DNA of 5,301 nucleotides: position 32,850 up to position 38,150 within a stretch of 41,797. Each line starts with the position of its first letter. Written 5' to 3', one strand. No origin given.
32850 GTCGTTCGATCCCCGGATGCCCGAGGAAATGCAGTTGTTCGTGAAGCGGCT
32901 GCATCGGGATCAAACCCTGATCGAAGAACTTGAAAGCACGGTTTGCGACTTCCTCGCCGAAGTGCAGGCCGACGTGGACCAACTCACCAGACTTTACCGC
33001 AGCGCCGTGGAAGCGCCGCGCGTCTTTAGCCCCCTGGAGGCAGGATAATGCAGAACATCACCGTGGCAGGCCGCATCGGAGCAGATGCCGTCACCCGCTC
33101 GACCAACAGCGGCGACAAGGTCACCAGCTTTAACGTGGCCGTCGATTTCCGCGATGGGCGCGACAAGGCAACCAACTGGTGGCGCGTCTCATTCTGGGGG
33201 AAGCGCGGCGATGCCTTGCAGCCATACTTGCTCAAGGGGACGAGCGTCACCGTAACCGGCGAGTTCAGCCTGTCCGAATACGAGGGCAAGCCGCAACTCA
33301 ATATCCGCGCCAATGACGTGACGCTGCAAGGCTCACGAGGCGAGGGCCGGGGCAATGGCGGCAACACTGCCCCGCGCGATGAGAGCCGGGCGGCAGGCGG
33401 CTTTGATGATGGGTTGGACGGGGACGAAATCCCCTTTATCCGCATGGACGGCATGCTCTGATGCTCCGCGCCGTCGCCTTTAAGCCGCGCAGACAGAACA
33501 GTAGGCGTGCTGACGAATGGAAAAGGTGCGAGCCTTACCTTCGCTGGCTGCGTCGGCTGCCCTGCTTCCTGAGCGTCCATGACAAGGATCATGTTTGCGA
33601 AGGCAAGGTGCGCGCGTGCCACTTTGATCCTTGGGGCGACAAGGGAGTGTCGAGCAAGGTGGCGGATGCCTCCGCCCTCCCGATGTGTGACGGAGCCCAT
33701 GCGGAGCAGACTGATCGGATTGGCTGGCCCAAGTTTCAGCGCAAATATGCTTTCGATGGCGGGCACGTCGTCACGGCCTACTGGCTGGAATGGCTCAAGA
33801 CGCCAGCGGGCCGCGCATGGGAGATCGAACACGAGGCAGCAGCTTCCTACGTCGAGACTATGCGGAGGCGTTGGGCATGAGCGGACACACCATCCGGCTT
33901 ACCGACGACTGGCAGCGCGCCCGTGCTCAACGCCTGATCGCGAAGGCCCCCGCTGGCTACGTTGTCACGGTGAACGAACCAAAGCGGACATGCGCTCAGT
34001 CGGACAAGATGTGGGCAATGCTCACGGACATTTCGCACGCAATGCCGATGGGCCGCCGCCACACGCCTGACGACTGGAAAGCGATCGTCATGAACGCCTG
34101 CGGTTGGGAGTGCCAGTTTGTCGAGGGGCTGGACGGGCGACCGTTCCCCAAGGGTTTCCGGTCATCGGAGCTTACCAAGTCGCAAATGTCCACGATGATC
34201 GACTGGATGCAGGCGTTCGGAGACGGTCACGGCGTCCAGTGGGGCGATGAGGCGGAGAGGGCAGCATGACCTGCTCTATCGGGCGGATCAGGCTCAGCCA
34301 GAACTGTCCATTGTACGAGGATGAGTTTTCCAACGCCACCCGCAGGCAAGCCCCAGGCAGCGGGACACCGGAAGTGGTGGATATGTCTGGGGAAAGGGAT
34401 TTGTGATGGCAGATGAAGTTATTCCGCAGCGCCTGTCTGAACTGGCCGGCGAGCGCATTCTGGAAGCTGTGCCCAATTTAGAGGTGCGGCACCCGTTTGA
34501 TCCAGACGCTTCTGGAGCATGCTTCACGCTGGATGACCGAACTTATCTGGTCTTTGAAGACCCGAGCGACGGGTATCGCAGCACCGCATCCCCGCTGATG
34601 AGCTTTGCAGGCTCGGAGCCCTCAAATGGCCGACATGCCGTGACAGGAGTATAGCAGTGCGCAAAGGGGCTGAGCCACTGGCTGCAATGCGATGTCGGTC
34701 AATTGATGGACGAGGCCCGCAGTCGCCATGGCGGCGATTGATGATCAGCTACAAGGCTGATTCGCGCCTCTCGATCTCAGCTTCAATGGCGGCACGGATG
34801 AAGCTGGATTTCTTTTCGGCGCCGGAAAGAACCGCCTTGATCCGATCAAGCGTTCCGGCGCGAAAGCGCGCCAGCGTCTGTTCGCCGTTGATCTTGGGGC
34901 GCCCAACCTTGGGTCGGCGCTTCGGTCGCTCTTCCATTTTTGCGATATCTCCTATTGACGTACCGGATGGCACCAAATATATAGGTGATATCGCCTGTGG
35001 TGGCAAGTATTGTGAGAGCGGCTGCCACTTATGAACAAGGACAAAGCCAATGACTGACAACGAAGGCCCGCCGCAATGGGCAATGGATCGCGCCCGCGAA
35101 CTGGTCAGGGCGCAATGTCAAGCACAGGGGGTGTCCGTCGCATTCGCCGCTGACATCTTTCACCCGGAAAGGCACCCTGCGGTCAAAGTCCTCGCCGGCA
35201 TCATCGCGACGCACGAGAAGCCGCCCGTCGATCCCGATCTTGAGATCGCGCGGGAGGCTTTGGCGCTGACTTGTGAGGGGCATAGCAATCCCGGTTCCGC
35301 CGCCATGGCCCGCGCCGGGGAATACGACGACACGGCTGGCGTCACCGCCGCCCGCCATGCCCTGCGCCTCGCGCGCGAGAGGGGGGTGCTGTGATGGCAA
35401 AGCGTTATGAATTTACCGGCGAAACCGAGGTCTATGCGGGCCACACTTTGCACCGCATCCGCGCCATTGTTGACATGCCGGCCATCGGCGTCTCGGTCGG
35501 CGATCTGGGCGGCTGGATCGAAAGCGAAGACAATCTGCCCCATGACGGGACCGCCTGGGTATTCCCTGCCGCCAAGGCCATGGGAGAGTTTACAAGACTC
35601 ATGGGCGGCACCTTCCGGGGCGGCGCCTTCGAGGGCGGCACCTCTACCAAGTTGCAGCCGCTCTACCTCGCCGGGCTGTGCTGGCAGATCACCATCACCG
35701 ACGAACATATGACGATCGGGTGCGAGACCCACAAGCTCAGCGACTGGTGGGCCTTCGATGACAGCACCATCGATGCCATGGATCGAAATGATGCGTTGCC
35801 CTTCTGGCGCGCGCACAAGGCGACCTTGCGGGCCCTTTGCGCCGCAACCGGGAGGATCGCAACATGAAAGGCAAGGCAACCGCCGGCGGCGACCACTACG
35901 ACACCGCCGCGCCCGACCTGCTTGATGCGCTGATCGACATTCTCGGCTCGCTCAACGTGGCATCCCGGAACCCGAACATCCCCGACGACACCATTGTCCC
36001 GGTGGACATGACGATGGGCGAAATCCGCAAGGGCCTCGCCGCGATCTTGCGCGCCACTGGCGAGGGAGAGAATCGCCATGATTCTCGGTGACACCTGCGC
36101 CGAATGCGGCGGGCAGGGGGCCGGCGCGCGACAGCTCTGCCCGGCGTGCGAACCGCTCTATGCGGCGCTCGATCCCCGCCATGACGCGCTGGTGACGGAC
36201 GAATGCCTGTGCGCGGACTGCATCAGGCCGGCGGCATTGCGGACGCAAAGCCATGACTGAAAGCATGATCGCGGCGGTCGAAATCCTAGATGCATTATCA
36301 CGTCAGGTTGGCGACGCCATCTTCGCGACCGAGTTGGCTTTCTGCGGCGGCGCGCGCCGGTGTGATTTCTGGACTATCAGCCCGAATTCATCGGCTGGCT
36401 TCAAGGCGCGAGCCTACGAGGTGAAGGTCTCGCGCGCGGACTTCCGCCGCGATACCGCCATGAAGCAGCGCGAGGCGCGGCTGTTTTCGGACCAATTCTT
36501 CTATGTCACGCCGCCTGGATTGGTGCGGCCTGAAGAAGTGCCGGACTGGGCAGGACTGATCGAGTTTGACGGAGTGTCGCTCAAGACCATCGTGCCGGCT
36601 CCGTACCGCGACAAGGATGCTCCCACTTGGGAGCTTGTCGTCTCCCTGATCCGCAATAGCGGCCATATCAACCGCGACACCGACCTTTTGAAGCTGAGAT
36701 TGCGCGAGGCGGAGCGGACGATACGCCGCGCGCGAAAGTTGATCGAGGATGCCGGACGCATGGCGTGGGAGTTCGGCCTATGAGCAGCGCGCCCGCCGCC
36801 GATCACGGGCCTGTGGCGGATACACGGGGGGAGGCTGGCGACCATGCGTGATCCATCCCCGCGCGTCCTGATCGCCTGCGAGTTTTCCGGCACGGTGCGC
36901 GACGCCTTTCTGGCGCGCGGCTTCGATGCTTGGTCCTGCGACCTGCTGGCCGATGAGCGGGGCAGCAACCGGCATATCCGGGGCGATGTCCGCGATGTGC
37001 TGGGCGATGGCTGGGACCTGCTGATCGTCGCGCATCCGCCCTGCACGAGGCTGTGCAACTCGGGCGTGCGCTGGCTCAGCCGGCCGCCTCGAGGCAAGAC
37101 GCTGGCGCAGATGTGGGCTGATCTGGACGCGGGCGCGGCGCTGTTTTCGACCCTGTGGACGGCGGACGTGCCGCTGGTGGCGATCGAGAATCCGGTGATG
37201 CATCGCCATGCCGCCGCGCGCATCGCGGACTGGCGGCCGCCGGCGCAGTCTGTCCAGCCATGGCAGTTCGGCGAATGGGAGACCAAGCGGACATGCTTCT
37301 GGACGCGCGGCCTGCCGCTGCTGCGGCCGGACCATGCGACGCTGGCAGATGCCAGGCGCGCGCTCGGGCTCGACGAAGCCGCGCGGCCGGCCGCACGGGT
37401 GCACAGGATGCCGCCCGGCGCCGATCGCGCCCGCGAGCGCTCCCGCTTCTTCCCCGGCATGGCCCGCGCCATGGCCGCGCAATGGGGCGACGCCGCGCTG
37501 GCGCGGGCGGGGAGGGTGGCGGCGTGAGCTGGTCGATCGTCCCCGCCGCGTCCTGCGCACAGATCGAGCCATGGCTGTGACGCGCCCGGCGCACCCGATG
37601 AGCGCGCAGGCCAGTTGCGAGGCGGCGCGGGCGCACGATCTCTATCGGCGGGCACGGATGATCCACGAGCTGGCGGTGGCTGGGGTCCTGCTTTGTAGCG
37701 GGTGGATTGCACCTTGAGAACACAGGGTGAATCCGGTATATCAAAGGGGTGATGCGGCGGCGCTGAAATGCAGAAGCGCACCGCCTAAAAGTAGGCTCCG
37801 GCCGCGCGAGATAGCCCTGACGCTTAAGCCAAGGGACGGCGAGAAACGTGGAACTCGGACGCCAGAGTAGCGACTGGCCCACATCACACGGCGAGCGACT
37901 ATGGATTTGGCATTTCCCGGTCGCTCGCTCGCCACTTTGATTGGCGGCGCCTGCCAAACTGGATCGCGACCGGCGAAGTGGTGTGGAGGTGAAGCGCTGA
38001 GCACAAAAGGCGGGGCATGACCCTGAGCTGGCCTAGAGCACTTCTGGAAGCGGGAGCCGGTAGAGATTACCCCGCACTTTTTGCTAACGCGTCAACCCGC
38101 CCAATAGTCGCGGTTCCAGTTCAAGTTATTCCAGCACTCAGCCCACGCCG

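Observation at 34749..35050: RHH regulator with face-to-face promoters sharing one TATATA box, bracketed by a 14-bp inverted repeat (immI-like switch)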

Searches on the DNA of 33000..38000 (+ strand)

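Call 9: search_dna_similar(query=window:33000-38000:+, collection=phages, mode=distant)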
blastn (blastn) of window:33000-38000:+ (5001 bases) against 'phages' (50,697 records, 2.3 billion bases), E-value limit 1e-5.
Records with a match: 17; places in all: 17; records where one place covers at least 80% of the query: 0.
Best place of each record, by identity: 60-80% 17.
By first word of the organism name: Microcystis 3; Paracoccus 3; Bacteriophage 2; Arthrobacter 2; Sinorhizobium 1; Labrenzia 1; Agrobacterium 1; Ruegeria 1; Phaeobacter 1; Rhodobacter 1; and 1 more.
By host as written in the record: - 2; Paracoccus sp. HS3 2; Microcystis aeruginosa 2; Arthrobacter globiformis B-2979 2; Microcystis elabens 1; Sinorhizobium sp. LM21 1; Roseibium aggregatum RF14 1; Agrobacterium tumefaciens EHA105 1; and 5 more.
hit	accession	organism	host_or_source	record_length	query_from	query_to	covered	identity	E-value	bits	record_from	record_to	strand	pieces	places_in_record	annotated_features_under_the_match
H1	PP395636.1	Microcystis phage Mel-JY03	Microcystis elabens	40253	3867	4335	9%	70.3%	3e-47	198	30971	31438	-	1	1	hypothetical protein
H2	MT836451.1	Bacteriophage sp.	human fecal samples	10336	3867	4317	9%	72.1%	3e-60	241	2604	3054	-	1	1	record has no annotation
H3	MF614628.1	Sinorhizobium phage phi3LM21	Sinorhizobium sp. LM21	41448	3866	4275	8%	70.1%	1e-40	177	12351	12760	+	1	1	hypothetical protein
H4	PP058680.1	Labrenzia phage vB_LagS-V1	Roseibium aggregatum RF14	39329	3896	4273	8%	69.8%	2e-38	168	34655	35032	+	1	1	putative DNA (cytosine-5) methyltransferases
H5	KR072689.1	Paracoccus phage Shpa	Paracoccus sp. HS3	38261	3862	4075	4%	74.4%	1e-27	133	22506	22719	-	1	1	hypothetical protein (x2)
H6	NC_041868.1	Paracoccus phage Shpa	Paracoccus sp. HS3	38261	3862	4075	4%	74.4%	1e-27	133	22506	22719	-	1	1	DNA methyltransferase | hypothetical protein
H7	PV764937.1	Agrobacterium phage Rivra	Agrobacterium tumefaciens EHA105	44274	3866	4075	4%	70.0%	1e-15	93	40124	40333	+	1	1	DNA methyltransferase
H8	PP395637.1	Microcystis phage Mae-JY04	Microcystis aeruginosa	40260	3862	4060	4%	73.8%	2e-24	123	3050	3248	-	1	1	hypothetical protein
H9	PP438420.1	Microcystis phage Mae-JY28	Microcystis aeruginosa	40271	3862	4060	4%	73.8%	2e-24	123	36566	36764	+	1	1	hypothetical protein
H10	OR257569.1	Ruegeria phage RpAliso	Ruegeria pomeroyi DSS-3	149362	3403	3571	3%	71.6%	1e-14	90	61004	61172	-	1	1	endonuclease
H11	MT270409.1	Phaeobacter phage MD18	Phaeobacter inhibens DSM 17395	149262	3413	3570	3%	72.8%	3e-15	92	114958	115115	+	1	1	hypothetical protein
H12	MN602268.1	Bacteriophage DSS3_MAL1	-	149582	3413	3564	3%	75.0%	5e-19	104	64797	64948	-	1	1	hypothetical protein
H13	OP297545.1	Arthrobacter phage Shambre1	Arthrobacter globiformis B-2979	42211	3866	4028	3%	69.9%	9e-10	74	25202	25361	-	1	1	36: DNA methyltransferase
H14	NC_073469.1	Arthrobacter phage Shambre1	Arthrobacter globiformis B-2979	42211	3866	4028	3%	69.9%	9e-10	74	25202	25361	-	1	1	36: DNA methyltransferase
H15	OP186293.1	Rhodobacter phage RcXuper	Rhodobacter capsulatus YW1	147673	3413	3565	3%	73.9%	8e-17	97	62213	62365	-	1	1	endonuclease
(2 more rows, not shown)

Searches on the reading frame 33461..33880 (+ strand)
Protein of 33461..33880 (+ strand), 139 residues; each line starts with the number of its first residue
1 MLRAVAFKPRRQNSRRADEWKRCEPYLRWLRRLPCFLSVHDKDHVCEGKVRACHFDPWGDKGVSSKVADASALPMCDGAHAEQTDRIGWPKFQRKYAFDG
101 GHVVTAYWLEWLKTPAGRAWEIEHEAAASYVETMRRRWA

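Call 7: search_protein_families(library=pfam, max_evalue=0.01, proteins=[window:33461-33880:+])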
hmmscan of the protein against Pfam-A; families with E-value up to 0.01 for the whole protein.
window:33461-33880:+ (139 aa): 1 family
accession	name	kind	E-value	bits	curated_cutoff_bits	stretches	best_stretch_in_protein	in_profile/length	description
PF06147.18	DUF968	-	0.00092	19.7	27.8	1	22-83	88-142/171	Protein of unknown function (DUF968)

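Call 8: search_protein_families(library=phrogs, max_evalue=0.01, proteins=[window:33461-33880:+])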
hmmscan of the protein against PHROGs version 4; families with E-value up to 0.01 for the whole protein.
window:33461-33880:+ (139 aa): 4 families
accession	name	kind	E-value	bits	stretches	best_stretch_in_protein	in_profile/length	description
phrog_1588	-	unknown function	0.00096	19.9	1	5-96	9-95/132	-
phrog_18962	-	unknown function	0.0015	19.3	1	15-77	46-100/166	-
phrog_96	-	DNA, RNA and nucleotide metabolism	0.0027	18.1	1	22-96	248-313/334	HNH endonuclease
phrog_131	-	DNA, RNA and nucleotide metabolism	0.0042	18.2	1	27-83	35-91/131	HNH endonuclease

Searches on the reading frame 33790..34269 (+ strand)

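Call 7: search_protein_families(library=pfam, max_evalue=0.01, proteins=[window:33790-34269:+])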
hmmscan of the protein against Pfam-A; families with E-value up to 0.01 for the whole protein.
window:33790-34269:+ (159 aa): 1 family
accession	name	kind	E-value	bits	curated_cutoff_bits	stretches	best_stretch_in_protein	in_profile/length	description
PF05772.17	NinB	-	2.7e-19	69.7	23.8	1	34-151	4-130/131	NinB protein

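Call 8: search_protein_families(library=phrogs, max_evalue=0.01, proteins=[window:33790-34269:+])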
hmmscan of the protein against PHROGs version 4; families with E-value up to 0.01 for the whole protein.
window:33790-34269:+ (159 aa): 1 family
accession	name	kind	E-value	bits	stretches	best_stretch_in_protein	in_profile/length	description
phrog_72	-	DNA, RNA and nucleotide metabolism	1e-21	78.7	1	35-157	14-148/161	NinB/ Orf homologous recombination mediator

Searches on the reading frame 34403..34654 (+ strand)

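Call 7: search_protein_families(library=pfam, max_evalue=0.01, proteins=[window:34403-34654:+])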
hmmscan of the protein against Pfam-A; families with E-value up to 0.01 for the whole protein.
window:34403-34654:+ (83 aa): 0 families

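Call 8: search_protein_families(library=phrogs, max_evalue=0.01, proteins=[window:34403-34654:+])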
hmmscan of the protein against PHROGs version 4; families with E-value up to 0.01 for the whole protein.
window:34403-34654:+ (83 aa): 0 families

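Call 11: search_protein_families(library=ncbifam, max_evalue=10, proteins=[window:34403-34654:+])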
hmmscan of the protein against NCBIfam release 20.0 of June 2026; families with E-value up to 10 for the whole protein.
window:34403-34654:+ (83 aa): 1 family
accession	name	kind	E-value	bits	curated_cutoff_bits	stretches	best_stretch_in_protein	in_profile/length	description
NF041519.1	bluetail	domain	0.029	14.2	21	1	38-61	7-30/55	bluetail domain-containing putative surface protein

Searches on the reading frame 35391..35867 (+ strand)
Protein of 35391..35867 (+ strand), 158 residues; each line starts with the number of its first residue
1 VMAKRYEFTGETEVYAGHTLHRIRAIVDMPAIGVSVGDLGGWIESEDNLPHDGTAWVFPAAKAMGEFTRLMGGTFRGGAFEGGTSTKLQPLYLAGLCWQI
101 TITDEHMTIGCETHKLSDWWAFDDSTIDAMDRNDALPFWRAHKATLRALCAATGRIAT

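Call 7: search_protein_families(library=pfam, max_evalue=0.01, proteins=[window:35391-35867:+])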
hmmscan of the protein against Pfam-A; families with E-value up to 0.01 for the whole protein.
window:35391-35867:+ (158 aa): 0 families

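Call 8: search_protein_families(library=phrogs, max_evalue=0.01, proteins=[window:35391-35867:+])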
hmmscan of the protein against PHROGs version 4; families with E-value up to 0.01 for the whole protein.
window:35391-35867:+ (158 aa): 4 families
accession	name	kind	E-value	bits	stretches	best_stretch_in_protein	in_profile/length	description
phrog_5070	-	unknown function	2.7e-19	70.3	1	2-66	1-64/182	-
phrog_20149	-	unknown function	7.3e-15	55.8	1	2-55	1-53/53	-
phrog_7964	-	unknown function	7.4e-14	52.3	1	2-66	24-87/269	-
phrog_31567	-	unknown function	1.9e-12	48.4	1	85-151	72-138/151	-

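Call 75: find_related_loci(query=window:35391-35867:+, collection=viral_contigs, flank=4000)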
Query window:35391-35867:+ (158 aa) in viral_contigs; peptide patterns used: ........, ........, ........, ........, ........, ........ (x = any residue, [..] = any of these).
13 stretches matched a pattern; 10 encode a relative of the query (tblastn E <= 1e-3); 10 distinct loci.
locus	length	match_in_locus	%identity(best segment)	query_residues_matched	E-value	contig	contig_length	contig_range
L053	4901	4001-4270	46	69-155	6e-21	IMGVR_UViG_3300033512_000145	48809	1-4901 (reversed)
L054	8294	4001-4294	42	2-110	4e-20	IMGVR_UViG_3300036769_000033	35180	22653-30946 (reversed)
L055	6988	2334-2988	55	1-72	9e-19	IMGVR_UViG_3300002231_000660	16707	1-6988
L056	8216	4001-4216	54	1-65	2e-16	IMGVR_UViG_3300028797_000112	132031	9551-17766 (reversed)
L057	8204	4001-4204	46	4-66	2e-14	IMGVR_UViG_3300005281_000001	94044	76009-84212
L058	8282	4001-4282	41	2-85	4e-14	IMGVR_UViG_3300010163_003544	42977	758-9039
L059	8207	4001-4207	46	4-66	4e-11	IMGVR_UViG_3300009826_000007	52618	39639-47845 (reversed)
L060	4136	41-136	59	34-65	4e-8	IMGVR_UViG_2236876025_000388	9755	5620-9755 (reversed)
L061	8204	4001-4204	32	2-72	2e-7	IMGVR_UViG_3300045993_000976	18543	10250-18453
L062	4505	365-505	47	20-68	2e-7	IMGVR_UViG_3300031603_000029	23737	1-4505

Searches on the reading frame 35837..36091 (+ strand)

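Call 7: search_protein_families(library=pfam, max_evalue=0.01, proteins=[window:35837-36091:+])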
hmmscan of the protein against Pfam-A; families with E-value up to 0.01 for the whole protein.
window:35837-36091:+ (84 aa): 0 families

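Call 8: search_protein_families(library=phrogs, max_evalue=0.01, proteins=[window:35837-36091:+])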
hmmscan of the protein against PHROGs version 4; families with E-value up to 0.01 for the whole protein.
window:35837-36091:+ (84 aa): 1 family
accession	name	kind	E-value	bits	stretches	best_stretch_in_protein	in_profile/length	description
phrog_1273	-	unknown function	0.00015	23.1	1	24-77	57-101/103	-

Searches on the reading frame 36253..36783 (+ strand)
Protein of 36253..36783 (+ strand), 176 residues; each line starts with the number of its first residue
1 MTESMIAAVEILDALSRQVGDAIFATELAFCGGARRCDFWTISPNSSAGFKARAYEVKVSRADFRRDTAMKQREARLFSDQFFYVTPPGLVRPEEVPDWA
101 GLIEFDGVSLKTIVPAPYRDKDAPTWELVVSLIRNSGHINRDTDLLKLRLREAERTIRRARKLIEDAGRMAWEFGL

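Call 7: search_protein_families(library=pfam, max_evalue=0.01, proteins=[window:36253-36783:+])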
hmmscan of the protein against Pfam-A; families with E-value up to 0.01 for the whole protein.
window:36253-36783:+ (176 aa): 0 families

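Call 8: search_protein_families(library=phrogs, max_evalue=0.01, proteins=[window:36253-36783:+])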
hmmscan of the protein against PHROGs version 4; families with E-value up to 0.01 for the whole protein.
window:36253-36783:+ (176 aa): 4 families
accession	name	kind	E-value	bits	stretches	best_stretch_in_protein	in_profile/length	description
phrog_5429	-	DNA, RNA and nucleotide metabolism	6e-34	118.4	1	34-137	49-162/176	DNA repair protein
phrog_2776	-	unknown function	2e-15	58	1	28-136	38-140/181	-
phrog_14517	-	unknown function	8.3e-12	46.2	1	31-142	39-155/296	-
phrog_631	-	unknown function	3.6e-07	31.1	1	49-107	63-127/260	-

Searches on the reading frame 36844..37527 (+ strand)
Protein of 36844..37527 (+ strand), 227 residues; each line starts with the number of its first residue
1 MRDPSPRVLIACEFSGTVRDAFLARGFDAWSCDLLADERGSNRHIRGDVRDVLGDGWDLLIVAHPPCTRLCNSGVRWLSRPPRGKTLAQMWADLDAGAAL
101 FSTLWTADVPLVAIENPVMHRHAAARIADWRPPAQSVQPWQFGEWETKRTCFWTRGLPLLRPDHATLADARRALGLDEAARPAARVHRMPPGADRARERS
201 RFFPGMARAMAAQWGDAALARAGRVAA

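Call 7: search_protein_families(library=pfam, max_evalue=0.01, proteins=[window:36844-37527:+])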
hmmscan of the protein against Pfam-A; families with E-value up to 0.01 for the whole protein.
window:36844-37527:+ (227 aa): 0 families

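Call 8: search_protein_families(library=phrogs, max_evalue=0.01, proteins=[window:36844-37527:+])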
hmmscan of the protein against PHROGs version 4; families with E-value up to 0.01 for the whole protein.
window:36844-37527:+ (227 aa): 2 families
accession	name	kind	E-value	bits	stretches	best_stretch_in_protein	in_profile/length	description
phrog_757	-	other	2e-56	191.8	1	5-220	14-224/247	DNA methyltransferase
phrog_27471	-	unknown function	7.7e-23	81.5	1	107-215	3-93/93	-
